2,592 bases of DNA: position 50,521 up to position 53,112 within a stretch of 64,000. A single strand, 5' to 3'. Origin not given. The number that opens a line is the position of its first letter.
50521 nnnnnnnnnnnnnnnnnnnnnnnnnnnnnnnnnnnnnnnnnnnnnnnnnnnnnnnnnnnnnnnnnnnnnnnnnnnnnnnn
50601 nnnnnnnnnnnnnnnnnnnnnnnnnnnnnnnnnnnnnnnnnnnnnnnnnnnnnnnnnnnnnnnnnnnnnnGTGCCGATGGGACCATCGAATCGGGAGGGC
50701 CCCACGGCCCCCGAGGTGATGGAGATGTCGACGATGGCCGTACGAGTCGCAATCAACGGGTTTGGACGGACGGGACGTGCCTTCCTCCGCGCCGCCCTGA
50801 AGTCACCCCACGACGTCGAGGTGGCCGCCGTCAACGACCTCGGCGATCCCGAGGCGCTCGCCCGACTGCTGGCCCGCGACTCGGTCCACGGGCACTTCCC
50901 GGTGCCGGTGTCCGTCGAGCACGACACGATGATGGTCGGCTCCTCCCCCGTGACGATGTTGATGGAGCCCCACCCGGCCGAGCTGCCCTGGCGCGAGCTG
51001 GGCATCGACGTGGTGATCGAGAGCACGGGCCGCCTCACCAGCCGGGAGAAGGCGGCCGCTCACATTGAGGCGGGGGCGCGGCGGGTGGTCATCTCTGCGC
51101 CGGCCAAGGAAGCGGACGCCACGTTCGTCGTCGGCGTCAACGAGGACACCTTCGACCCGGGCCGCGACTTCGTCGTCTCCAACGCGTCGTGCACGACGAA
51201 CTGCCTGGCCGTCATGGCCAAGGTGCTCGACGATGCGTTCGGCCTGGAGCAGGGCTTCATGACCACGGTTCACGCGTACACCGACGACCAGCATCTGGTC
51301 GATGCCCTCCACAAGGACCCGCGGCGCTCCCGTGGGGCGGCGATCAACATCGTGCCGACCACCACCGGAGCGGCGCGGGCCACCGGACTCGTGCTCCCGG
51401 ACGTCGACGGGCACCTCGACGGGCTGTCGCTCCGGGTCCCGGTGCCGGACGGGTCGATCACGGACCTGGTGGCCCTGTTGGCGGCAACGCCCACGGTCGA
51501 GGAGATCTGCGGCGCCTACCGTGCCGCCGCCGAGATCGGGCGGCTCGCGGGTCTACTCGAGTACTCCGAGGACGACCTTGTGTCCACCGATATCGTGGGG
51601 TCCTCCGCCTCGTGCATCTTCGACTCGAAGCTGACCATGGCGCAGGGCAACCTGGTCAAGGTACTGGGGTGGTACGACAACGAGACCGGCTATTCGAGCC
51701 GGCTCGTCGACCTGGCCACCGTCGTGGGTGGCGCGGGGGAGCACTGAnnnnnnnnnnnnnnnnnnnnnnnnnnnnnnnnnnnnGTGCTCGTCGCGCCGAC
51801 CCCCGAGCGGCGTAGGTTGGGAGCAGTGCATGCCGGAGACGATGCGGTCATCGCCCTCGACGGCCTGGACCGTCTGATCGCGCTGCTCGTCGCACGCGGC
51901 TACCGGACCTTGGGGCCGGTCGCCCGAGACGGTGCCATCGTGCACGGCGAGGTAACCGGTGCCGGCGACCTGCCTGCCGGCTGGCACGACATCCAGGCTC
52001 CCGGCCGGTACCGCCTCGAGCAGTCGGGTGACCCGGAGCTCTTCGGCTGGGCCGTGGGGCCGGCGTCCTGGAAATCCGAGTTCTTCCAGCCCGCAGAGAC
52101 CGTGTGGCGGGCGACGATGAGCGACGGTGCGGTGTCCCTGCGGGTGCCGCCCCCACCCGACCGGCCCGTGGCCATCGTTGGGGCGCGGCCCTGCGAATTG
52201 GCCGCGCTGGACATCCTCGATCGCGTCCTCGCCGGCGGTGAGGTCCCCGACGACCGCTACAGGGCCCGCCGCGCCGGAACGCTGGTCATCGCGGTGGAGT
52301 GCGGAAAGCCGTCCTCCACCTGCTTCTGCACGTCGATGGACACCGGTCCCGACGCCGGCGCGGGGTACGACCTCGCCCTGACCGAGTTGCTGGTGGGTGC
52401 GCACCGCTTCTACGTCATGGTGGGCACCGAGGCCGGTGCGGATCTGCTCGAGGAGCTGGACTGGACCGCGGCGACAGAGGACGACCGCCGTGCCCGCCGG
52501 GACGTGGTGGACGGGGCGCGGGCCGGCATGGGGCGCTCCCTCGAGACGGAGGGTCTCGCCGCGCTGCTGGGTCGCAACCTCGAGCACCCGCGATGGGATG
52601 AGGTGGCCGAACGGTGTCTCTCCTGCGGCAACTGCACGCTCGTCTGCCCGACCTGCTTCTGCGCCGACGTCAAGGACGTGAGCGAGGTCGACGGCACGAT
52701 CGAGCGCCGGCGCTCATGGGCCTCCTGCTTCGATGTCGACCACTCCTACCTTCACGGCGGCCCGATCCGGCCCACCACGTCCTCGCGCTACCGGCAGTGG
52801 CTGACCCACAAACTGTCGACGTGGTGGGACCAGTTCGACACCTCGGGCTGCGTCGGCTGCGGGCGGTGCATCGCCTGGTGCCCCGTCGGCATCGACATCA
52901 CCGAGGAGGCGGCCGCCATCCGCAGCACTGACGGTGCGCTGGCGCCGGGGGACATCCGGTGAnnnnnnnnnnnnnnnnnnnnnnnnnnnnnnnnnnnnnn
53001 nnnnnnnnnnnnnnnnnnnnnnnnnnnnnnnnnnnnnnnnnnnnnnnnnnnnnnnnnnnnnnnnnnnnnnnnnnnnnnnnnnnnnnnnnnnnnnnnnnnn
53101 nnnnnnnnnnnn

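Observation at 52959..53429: HTH-less cNMP-fold protein wedged between hydrogenase electron-transfer subunits, with a degenerate phosphate-binding cassette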

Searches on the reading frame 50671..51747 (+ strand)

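Call 3: search_protein_families(library=pfam, proteins=[window:50671-51747:+], max_evalue=0.01)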
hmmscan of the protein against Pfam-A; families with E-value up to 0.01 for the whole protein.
window:50671-51747:+ (358 aa): 2 families
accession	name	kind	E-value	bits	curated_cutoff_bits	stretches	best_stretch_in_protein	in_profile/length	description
PF02800.25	Gp_dh_C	-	1.3e-54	184.5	24.4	1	179-335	1-158/158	Glyceraldehyde 3-phosphate dehydrogenase, C-terminal domain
PF00044.30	Gp_dh_N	-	6.5e-32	110.3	31.7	1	24-124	1-100/101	Glyceraldehyde 3-phosphate dehydrogenase, NAD binding domain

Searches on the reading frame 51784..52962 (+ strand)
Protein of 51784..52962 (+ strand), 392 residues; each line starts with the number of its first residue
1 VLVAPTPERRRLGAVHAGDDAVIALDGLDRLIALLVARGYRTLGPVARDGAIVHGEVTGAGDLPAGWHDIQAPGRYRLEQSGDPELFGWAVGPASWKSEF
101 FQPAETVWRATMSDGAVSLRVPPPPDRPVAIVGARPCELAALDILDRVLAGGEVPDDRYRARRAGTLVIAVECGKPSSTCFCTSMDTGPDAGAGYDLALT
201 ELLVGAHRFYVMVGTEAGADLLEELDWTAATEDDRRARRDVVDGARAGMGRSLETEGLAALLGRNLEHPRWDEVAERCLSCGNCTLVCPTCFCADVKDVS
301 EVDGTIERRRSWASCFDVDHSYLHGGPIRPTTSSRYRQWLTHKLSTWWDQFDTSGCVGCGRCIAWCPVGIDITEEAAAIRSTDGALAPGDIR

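Call 3: search_protein_families(library=pfam, proteins=[window:51784-52962:+], max_evalue=0.01)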
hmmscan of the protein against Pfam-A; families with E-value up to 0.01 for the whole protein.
window:51784-52962:+ (392 aa): 15 families
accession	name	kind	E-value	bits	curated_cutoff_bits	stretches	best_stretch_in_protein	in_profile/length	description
PF17179.9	Fer4_22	-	3e-32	111.8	27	1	277-370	1-95/95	4Fe-4S dicluster domain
PF12838.12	Fer4_7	-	1.6e-09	38.5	27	2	350-370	32-52/52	4Fe-4S dicluster domain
PF13237.11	Fer4_10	-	4.6e-08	33.3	25.5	1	351-378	4-34/53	4Fe-4S dicluster domain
PF12797.12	Fer4_2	-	1e-07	31.9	24.5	2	275-290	7-22/22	4Fe-4S binding domain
PF13534.11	Fer4_17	-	1.1e-07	32.7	22.2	1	266-290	34-58/61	4Fe-4S dicluster domain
PF25160.1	LdpA_Fe-S-bd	-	2.4e-07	30.9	27.6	1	353-370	25-42/49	LdpA Fe-S cluster-binding domain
PF00037.32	Fer4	-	4.1e-06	26.8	21.1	1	351-369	3-21/24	4Fe-4S binding domain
PF13183.11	Fer4_8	-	5.9e-06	27.2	27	2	275-370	2-68/68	4Fe-4S dicluster domain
PF12837.12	Fer4_6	-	1.2e-05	25.4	25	0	351-369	4-22/24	4Fe-4S binding domain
PF13187.11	Fer4_9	-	1.8e-05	25.1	27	1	277-369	1-50/52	4Fe-4S dicluster domain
PF13746.11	Fer4_18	-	0.00056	20.5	27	0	349-374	54-79/114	4Fe-4S dicluster domain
PF14697.11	Fer4_21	-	0.00097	19.7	35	1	352-368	37-53/59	4Fe-4S dicluster domain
PF13484.11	Fer4_16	-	0.0015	19.7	30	0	356-370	2-16/66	4Fe-4S double cluster binding domain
PF12800.12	Fer4_4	-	0.0046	17.6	24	0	354-369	2-17/17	4Fe-4S binding domain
PF12798.12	Fer4_3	-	0.0076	17.5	27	1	356-370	1-15/15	4Fe-4S binding domain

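Call 4: search_protein_families(library=ncbifam, proteins=[window:51784-52962:+], max_evalue=0.01)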
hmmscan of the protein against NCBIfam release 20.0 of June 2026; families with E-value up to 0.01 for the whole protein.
window:51784-52962:+ (392 aa): 30 families (the best 25 are shown)
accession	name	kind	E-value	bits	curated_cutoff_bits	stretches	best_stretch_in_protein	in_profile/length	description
NF040833.1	sulfhyd_HydB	equivalog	1.2e-44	152.7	750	1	97-383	58-339/367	NADPH-dependent hydrogenase/sulfhydrogenase 1 subunit beta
NF040829.1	sulfhyd_ShyB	equivalog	4.2e-40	137.7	690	1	126-373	81-323/334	NAD(P)-dependent hydrogenase/sulfhydrogenase 2 subunit beta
TIGR02910.1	sulfite_red_A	equivalog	3.6e-31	108.6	323.15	1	126-372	87-319/334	anaerobic sulfite reductase subunit AsrA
NF040763.1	FeFe_hydrog_A6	exception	3.5e-06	25.7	765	0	349-370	183-204/571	NADH-dependent [FeFe] hydrogenase, group A6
TIGR02512.1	FeFe_hydrog_A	subfamily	3.6e-06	26.1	405.95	0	349-374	45-69/375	[FeFe] hydrogenase, group A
NF038196.1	ferrodoxin_EFR1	subfamily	1.9e-05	24.8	75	0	352-369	181-199/242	EFR1 family ferrodoxin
NF040864.1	HgcB_ferredoxin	equivalog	7.4e-05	22.5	99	0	351-382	11-43/93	mercury methylation ferredoxin HgcB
TIGR01971.1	NuoI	subfamily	0.00017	21.1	113.05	0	275-297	41-62/121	NADH-quinone oxidoreductase, chain I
TIGR02745.1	ccoG_rdxA_fixG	equivalog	0.00026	20.1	316.7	1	349-373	225-250/435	cytochrome c oxidase accessory protein CcoG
NF040762.1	Hydr_FeFe_Clost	exception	0.00033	19.4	900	0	348-370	181-203/572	ferredoxin hydrogenase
TIGR02179.1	PorD_KorD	subfamily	0.00052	20.1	60.05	0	275-295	24-44/78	2-oxoacid:acceptor oxidoreductase, delta subunit, pyruvate/2-ketoisovalerate family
NF007205.0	PRK09626.1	equivalog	0.00061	19.8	93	0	275-317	16-58/105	2-oxoglutarate-acceptor oxidoreductase subunit OorD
NF004537.0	PRK05888.1-3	equivalog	0.00068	19.2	163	0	333-370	51-84/204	NADH-quinone oxidoreductase subunit NuoI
NF005745.0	PRK07569.1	equivalog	0.00075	18.9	333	0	266-291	182-205/238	bidirectional hydrogenase complex protein HoxU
NF040684.1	PorD_Arch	equivalog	0.00092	19.2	120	0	275-291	31-47/85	pyruvate synthase subunit PorD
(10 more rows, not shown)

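Call 67: search_solved_structures(query=window:51784-52962:+, max_evalue=0.001)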
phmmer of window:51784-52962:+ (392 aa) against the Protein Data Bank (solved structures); distinct sequences matched with E-value up to 0.001: 3.
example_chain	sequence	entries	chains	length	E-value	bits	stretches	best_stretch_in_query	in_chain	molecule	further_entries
9nez_B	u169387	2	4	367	2e-40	142.3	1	97-373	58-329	Sulfhydrogenase 1 subunit beta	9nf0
8rvu_E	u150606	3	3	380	8.8e-05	24.9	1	210-296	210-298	Formate dehydrogenase, beta subunit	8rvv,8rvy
9t1s_M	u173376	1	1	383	0.00092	21.5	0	269-297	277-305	formate dehydrogenase (coenzyme F420)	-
